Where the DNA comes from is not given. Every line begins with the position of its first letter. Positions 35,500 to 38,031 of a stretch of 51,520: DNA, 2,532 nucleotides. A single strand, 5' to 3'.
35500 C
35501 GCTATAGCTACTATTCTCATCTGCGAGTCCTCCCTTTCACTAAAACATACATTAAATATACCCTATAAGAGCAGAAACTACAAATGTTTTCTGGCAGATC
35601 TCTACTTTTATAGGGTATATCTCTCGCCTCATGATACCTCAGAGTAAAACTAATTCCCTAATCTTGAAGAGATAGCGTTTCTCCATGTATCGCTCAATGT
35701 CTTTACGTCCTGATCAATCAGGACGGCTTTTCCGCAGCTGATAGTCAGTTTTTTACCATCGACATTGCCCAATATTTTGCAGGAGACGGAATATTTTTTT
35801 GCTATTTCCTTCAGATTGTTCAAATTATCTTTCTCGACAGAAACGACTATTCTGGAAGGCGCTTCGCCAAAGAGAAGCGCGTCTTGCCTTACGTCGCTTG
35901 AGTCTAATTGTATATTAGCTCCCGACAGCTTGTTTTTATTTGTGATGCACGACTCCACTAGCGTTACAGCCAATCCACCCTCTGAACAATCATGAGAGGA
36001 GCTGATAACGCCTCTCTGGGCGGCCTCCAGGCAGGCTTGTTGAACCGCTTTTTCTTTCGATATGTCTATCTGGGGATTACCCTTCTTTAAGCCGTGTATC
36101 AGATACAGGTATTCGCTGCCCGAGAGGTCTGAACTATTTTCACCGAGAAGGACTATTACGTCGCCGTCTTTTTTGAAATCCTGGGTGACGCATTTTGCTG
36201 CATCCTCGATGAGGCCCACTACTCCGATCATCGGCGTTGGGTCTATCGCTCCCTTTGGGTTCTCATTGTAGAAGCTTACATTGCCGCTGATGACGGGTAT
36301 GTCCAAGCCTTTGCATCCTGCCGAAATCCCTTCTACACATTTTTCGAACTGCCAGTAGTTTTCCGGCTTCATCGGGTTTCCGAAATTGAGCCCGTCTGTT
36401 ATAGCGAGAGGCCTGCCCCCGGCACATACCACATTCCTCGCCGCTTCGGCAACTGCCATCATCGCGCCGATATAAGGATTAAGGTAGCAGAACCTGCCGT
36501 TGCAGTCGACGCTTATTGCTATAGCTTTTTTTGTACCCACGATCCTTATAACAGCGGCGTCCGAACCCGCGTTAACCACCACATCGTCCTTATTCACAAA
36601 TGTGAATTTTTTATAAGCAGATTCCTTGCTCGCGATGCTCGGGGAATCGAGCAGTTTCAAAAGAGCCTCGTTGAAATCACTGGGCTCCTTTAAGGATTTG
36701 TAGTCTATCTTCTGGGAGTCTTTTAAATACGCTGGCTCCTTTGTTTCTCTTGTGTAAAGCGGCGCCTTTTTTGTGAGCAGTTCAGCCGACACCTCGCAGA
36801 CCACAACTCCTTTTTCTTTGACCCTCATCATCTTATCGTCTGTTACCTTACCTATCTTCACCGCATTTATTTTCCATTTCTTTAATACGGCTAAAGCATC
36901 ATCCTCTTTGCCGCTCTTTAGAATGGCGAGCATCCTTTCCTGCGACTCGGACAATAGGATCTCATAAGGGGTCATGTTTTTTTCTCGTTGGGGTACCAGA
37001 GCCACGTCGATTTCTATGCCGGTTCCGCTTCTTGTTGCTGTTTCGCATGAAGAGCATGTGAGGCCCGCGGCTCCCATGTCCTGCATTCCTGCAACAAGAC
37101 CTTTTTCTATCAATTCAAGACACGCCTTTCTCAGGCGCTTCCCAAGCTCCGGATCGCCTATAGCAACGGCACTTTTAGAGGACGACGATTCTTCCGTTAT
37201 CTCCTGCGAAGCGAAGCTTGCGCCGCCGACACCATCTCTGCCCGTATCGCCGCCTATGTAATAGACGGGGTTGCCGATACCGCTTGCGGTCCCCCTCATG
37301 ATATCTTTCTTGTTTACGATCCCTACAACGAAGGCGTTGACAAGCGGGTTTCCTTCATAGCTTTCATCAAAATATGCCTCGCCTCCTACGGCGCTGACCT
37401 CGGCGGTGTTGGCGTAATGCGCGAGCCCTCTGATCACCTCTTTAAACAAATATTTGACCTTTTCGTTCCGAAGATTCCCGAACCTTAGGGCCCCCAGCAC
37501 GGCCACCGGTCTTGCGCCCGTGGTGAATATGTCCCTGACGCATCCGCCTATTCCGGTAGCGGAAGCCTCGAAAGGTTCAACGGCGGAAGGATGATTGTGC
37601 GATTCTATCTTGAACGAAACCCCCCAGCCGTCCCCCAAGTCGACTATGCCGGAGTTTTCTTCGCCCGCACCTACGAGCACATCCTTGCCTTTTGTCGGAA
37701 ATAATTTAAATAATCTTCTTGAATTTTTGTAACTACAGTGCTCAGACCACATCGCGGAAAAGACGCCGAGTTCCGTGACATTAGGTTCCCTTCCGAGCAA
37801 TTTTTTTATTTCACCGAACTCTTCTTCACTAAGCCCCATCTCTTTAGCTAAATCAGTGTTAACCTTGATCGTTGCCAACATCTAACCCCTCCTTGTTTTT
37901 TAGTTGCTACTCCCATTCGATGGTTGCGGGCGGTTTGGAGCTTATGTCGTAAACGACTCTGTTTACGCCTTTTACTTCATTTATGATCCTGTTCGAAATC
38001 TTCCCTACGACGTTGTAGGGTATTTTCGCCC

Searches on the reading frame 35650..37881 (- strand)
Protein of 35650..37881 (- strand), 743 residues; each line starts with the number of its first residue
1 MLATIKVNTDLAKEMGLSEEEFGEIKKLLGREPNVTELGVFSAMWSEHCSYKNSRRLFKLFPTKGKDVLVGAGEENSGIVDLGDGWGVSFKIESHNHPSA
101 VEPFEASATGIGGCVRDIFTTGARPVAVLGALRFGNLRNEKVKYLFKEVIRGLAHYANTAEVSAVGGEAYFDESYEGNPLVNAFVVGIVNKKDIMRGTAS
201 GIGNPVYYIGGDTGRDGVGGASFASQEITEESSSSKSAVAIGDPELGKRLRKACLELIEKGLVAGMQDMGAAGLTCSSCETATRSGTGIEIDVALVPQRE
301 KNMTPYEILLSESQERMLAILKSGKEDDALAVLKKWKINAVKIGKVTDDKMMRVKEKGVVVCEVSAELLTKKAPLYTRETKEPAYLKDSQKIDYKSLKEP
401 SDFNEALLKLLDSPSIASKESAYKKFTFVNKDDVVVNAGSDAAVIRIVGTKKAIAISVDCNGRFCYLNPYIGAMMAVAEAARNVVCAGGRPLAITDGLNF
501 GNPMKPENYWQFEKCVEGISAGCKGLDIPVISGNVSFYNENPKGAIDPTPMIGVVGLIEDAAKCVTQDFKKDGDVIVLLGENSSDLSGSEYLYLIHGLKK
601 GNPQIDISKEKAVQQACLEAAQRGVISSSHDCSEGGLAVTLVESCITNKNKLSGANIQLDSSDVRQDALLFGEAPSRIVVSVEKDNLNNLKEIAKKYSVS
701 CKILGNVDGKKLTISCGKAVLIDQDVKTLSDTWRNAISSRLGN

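Call 20: search_protein_families(library=pfam, proteins=[window:35650-37881:-], max_evalue=0.001)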
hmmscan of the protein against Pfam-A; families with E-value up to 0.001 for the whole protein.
window:35650-37881:- (743 aa): 3 families
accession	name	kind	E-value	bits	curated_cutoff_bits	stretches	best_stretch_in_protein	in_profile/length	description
PF02769.27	AIRS_C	-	6.6e-52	176.2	23.1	2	202-354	2-153/156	AIR synthase related protein, C-terminal domain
PF00586.29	AIRS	-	1.5e-51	173.9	24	2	439-558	1-112/112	AIR synthase related protein, N-terminal domain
PF18072.6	FGAR-AT_linker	-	8.8e-16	58.6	26.6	1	12-52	7-50/50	Formylglycinamide ribonucleotide amidotransferase linker domain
